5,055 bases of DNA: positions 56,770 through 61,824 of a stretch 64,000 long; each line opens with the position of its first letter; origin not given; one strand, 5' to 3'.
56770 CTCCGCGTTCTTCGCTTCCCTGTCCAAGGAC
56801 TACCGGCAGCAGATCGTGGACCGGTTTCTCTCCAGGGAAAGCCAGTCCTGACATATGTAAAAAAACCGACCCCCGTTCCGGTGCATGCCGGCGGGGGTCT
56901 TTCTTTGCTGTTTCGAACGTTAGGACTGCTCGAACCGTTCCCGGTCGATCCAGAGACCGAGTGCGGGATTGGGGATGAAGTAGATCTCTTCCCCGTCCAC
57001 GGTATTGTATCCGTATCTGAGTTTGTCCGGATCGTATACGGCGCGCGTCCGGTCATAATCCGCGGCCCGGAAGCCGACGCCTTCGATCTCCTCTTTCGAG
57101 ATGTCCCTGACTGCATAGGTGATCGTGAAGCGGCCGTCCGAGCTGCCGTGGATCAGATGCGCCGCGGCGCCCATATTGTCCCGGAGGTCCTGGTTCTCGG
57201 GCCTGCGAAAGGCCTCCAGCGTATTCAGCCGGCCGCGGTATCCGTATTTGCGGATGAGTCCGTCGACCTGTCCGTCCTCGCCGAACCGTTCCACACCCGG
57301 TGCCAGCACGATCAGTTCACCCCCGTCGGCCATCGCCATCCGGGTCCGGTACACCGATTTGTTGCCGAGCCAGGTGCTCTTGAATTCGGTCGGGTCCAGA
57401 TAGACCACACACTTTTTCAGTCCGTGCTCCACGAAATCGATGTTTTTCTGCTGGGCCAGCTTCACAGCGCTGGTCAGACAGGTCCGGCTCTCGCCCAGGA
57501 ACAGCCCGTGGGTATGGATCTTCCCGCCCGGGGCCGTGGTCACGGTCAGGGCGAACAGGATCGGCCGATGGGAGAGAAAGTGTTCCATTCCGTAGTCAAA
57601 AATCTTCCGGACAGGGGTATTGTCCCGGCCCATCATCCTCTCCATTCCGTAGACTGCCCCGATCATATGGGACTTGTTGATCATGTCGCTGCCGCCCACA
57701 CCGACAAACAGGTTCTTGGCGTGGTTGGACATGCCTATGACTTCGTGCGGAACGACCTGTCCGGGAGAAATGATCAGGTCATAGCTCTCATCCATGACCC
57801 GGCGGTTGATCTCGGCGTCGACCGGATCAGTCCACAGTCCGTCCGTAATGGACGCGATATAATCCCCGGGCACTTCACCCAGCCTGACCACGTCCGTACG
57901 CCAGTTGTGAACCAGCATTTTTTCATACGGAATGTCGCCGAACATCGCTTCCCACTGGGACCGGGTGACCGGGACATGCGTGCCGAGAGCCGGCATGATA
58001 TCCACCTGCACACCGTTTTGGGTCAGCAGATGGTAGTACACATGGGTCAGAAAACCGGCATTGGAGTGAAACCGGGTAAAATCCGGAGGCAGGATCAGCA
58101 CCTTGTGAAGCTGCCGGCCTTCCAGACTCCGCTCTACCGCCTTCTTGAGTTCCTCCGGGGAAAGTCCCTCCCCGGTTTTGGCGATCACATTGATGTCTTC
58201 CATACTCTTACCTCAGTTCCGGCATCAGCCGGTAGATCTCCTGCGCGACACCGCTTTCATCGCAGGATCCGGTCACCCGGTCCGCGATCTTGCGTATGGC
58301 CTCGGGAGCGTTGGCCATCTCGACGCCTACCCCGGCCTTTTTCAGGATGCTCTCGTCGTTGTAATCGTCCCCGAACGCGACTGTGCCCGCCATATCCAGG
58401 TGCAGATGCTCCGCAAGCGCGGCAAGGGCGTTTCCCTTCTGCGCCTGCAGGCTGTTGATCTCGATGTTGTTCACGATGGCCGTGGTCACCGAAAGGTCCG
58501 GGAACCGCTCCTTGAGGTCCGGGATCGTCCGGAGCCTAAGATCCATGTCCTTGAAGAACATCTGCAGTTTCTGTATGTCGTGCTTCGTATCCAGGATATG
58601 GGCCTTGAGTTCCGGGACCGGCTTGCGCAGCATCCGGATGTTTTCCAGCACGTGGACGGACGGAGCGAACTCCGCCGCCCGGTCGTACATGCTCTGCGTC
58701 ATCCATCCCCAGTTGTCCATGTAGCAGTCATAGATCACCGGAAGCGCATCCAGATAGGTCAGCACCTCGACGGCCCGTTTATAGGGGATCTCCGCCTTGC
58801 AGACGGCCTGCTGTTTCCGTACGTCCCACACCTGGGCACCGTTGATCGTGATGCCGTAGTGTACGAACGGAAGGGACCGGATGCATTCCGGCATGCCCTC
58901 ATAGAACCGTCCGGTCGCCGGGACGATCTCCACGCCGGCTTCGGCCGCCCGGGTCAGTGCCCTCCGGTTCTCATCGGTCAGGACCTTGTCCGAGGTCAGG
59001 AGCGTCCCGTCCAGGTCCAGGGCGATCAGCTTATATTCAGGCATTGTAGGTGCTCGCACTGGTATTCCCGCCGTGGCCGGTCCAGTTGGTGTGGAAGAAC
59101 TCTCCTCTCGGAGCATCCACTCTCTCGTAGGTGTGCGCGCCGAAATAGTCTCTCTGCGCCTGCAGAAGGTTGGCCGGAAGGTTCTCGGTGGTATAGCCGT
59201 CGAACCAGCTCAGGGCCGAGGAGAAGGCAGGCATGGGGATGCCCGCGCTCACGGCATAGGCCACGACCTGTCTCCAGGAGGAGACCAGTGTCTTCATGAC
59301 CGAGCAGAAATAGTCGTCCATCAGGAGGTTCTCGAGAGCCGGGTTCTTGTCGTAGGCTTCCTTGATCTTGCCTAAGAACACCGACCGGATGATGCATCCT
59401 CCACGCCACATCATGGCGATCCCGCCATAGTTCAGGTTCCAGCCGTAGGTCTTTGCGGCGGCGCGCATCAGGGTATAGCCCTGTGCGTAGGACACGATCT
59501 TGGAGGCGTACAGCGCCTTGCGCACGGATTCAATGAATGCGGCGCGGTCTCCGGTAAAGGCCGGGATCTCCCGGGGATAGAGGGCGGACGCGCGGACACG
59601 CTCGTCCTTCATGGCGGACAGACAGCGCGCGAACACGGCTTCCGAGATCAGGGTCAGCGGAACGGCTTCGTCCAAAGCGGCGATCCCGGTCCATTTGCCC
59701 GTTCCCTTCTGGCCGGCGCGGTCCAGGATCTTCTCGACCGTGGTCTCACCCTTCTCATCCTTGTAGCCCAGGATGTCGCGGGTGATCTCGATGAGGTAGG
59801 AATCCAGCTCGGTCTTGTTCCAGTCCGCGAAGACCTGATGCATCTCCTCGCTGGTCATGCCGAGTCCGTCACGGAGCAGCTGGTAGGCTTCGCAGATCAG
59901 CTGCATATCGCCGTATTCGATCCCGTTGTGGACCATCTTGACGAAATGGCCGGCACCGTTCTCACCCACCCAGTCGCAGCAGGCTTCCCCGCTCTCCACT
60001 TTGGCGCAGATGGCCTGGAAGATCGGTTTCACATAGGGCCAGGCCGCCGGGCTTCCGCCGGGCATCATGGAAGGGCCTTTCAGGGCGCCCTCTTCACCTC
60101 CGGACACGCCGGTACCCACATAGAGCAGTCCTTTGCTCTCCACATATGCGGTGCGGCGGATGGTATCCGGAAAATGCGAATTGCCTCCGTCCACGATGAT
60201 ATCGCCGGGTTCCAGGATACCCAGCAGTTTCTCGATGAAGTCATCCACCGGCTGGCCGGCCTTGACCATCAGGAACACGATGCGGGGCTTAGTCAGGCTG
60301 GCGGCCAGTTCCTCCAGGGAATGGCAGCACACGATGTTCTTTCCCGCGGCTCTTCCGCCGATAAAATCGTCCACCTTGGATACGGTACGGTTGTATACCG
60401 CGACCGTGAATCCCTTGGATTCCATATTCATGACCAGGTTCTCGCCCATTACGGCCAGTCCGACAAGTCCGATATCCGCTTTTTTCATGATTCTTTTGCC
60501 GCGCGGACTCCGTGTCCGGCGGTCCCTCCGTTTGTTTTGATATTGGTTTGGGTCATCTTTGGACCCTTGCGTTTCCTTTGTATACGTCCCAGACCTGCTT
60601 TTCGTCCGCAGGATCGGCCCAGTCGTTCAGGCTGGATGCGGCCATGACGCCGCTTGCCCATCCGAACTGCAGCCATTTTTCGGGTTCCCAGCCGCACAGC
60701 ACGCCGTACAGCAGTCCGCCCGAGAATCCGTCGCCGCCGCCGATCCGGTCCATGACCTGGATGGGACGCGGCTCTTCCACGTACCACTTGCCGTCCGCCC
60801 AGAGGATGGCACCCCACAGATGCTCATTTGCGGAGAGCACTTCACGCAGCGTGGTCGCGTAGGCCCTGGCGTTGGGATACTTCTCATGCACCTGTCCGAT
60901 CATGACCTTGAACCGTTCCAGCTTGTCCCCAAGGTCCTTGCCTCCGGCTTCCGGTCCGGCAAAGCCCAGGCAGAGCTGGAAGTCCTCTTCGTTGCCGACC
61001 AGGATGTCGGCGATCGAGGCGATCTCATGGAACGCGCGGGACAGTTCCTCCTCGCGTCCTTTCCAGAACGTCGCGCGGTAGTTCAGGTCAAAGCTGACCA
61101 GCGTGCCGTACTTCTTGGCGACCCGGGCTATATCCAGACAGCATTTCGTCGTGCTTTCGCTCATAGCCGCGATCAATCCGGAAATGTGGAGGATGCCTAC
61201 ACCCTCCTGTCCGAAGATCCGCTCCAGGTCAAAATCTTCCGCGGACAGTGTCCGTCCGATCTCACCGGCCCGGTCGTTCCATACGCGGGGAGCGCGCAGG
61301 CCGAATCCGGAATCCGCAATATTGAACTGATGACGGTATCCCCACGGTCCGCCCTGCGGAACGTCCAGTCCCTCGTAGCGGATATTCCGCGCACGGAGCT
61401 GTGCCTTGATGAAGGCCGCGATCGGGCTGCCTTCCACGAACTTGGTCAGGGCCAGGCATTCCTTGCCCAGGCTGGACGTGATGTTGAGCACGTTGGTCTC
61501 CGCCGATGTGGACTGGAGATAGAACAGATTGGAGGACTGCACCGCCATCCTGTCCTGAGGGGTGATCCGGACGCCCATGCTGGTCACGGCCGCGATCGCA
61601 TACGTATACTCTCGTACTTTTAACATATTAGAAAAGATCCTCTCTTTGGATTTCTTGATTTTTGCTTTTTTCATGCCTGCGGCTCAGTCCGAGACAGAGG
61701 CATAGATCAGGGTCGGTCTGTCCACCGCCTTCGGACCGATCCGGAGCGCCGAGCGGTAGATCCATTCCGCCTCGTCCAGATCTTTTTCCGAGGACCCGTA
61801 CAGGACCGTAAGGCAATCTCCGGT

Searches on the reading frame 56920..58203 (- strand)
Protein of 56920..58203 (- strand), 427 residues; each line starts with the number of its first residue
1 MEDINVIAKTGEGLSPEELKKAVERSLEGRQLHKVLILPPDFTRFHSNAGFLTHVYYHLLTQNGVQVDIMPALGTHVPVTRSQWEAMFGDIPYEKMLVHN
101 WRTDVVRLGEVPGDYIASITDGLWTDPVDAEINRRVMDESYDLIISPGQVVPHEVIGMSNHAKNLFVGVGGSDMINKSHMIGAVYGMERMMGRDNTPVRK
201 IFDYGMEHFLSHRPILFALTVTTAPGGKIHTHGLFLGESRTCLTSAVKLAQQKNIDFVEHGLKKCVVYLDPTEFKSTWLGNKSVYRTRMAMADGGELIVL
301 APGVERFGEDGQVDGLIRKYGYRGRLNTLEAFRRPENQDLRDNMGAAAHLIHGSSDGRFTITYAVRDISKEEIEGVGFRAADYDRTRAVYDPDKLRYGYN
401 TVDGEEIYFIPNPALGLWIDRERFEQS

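Call 7: search_protein_families(library=pfam, proteins=[window:56920-58203:-])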
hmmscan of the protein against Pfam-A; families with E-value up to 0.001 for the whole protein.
window:56920-58203:- (427 aa): 1 family
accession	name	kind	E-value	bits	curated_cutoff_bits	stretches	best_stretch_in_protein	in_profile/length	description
PF09861.14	Lar_N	-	3e-12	46.6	23.3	1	33-181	55-194/204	Lactate racemase N-terminal domain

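Call 8: search_protein_families(library=ncbifam, proteins=[window:56920-58203:-])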
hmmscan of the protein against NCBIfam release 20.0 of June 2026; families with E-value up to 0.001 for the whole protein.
window:56920-58203:- (427 aa): 5 families
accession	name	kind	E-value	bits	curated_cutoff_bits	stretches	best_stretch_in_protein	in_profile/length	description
NF052594.1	NPN_18_hexonate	equivalog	1.9e-184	613.2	500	1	12-419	3-410/411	nickel-dependent putative hexonate epimerase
NF052593.1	NPN_racem_MAR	equivalog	9e-13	47.6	500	1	31-203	59-219/415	nickel-dependent malate racemase, LarAH6 family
NF052595.1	NPN_LarAH5_MAR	equivalog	1.1e-07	31.1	462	1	29-181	54-197/415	nickel-dependent malate racemase, LarAH5 family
NF052525.1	NPN_LarAH10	equivalog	6.5e-06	25.1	540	1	33-181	61-201/426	NPN-dependent 2-hydroxyacid racemase, LarAH10 family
NF033504.2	Ni_dep_LarA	equivalog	2.6e-05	23.1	460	1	31-181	60-200/422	nickel-dependent lactate racemase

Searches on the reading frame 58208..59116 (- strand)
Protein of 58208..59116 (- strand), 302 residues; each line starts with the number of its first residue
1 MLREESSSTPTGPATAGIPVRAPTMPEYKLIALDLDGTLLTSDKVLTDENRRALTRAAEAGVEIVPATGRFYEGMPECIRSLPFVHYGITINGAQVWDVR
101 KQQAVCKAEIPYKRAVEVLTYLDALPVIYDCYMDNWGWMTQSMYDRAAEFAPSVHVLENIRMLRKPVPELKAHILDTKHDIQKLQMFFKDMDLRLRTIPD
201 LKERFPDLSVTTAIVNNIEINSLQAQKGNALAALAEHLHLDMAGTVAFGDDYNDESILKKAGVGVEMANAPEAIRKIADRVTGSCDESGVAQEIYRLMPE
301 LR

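Call 7: search_protein_families(library=pfam, proteins=[window:58208-59116:-])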
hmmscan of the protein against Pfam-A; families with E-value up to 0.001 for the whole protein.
window:58208-59116:- (302 aa): 3 families
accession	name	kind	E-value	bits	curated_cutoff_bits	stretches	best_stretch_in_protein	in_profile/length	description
PF08282.18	Hydrolase_3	-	5.9e-49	167.5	20.9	1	31-294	1-255/255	haloacid dehalogenase-like hydrolase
PF05116.19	S6PP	-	5.4e-11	43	20.3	1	214-273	153-212/247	Sucrose-6F-phosphate phosphohydrolase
PF00702.32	Hydrolase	-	1.2e-07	32.8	26.4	1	28-262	1-191/191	haloacid dehalogenase-like hydrolase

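Call 8: search_protein_families(library=ncbifam, proteins=[window:58208-59116:-])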
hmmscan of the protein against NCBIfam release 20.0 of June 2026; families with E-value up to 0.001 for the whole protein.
window:58208-59116:- (302 aa): 22 families
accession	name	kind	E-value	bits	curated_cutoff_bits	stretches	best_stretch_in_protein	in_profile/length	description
TIGR00099.1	Cof-subfamily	subfamily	1.8e-42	145.7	137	1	30-292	1-254/256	Cof-type HAD-IIB family hydrolase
NF007821.0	PRK10530.1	equivalog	3.2e-33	115.1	274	1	28-296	3-269/272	pyridoxal phosphatase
NF007806.0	PRK10513.1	equivalog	2.4e-31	109.1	273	1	29-296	4-266/270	sugar-phosphatase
NF045966.1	YcsE_rel_Pase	equivalog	1.8e-29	103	220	1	28-293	2-258/265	YcsE-related riboflavin metabolism phosphatase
NF011705.0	PRK15126.1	equivalog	4.3e-25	88.5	336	1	28-294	2-258/272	HMP-PP phosphatase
TIGR01484.1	HAD-SF-IIB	subfamily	2.2e-21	77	41.8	1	30-267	1-221/221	HAD-IIB family hydrolase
NF008213.0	PRK10976.1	equivalog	4.4e-21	75.6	386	1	28-292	2-258/266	sugar/pyridoxal phosphate phosphatase YigL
NF002245.0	PRK01158.1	equivalog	7.3e-20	71.3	198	1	217-298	148-229/233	phosphoglycolate phosphatase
TIGR01482.1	SPP-subfamily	subfamily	6.8e-17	61.8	107.15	1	169-294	106-217/225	sucrose-phosphate phosphatase subfamily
TIGR01487.1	Pglycolate_arch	equivalog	1.4e-14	54.4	122.75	1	216-291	137-212/215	phosphoglycolate phosphatase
TIGR01486.1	HAD-SF-IIB-MPGP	subfamily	4.6e-10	39.2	164.75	1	30-103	1-74/257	mannosyl-3-phosphoglycerate phosphatase family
TIGR01670.1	KdsC-phosphatas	subfamily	3.5e-07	30.3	106.95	1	224-297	74-147/154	3-deoxy-D-manno-octulosonate 8-phosphate phosphatase, YrbI family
TIGR02461.1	osmo_MPG_phos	equivalog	2.5e-06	27.8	244.35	0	31-97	2-67/227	mannosyl-3-phosphoglycerate phosphatase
TIGR02463.1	MPGP_rel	hypoth_equivalog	8.7e-06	25.7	282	0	222-263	170-211/216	mannosyl-3-phosphoglycerate phosphatase-related protein YedP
NF001218.0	PRK00192.1-5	equivalog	1.3e-05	25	362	0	29-97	5-73/275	mannosyl-3-phosphoglycerate phosphatase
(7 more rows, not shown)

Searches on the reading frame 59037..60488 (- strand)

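Call 55: search_protein_families(library=pfam, proteins=[window:59037-60488:-], max_evalue=0.00001)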
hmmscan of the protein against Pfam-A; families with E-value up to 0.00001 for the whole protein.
window:59037-60488:- (483 aa): 2 families
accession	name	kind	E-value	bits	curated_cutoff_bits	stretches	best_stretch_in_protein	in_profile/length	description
PF00393.24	6PGD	-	7.5e-133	442.8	27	1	180-469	1-290/290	6-phosphogluconate dehydrogenase, C-terminal domain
PF03446.21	NAD_binding_2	-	1.2e-47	162.4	21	1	5-165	1-157/161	NAD binding domain of 6-phosphogluconate dehydrogenase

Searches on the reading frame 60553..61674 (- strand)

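Call 7: search_protein_families(library=pfam, proteins=[window:60553-61674:-])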
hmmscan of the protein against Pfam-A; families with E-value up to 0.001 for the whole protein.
window:60553-61674:- (373 aa): 1 family
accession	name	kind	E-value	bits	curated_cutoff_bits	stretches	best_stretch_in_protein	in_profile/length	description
PF00294.29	PfkB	-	3.5e-16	59.8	25.8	1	61-348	41-292/302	pfkB family carbohydrate kinase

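Call 8: search_protein_families(library=ncbifam, proteins=[window:60553-61674:-])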
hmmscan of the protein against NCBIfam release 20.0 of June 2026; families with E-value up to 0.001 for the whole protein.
window:60553-61674:- (373 aa): 12 families
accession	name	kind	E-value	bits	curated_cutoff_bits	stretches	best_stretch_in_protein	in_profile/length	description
NF041633.1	trifunc_aldol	exception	6.5e-48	163.5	700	1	9-368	226-573/580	KHG/KDPG aldolase/sugar kinase fusion protein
TIGR04382.1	myo_inos_iolC_N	equivalog_domain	1.4e-22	80.4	300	1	142-349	114-293/309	5-dehydro-2-deoxygluconokinase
NF041332.1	KDG_KDGal_kin_Halo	equivalog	3.2e-21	76.1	440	1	35-344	12-290/320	bifunctional 2-dehydro-3-deoxygluconokinase/2-dehydro-3-deoxygalactonokinase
NF040938.1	KDG_KDGal_kin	equivalog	1.3e-14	54.1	400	2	135-248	105-210/305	bifunctional 2-dehydro-3-deoxygluconokinase/2-dehydro-3-deoxygalactonokinase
NF006957.1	PRK09434.1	equivalog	3.4e-08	33.4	450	1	162-325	122-260/302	fructokinase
TIGR03828.1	pfkB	equivalog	3.3e-06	26.4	292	1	288-355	224-292/305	1-phosphofructokinase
NF052444.1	DhDoxglucKinKdgK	equivalog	4.4e-06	26.3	400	1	160-227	127-194/303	2-dehydro-3-deoxygluconokinase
TIGR03168.1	1-PFK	subfamily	4.7e-06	25.7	216.4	1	288-357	224-294/305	hexose kinase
NF007068.0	PRK09513.1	equivalog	9.2e-05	21.8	432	1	291-350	232-290/312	1-phosphofructokinase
NF007321.0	PRK09813.1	equivalog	0.00014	21.4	247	1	288-343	197-252/261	fructoselysine 6-kinase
NF049991.1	TagKinase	equivalog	0.00028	19.8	420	0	159-236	135-209/321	tagatose kinase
NF041134.1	R1P_kin_Thcocales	equivalog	0.00082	18.9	500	0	305-336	222-253/291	ADP-dependent ribose-1-phosphate kinase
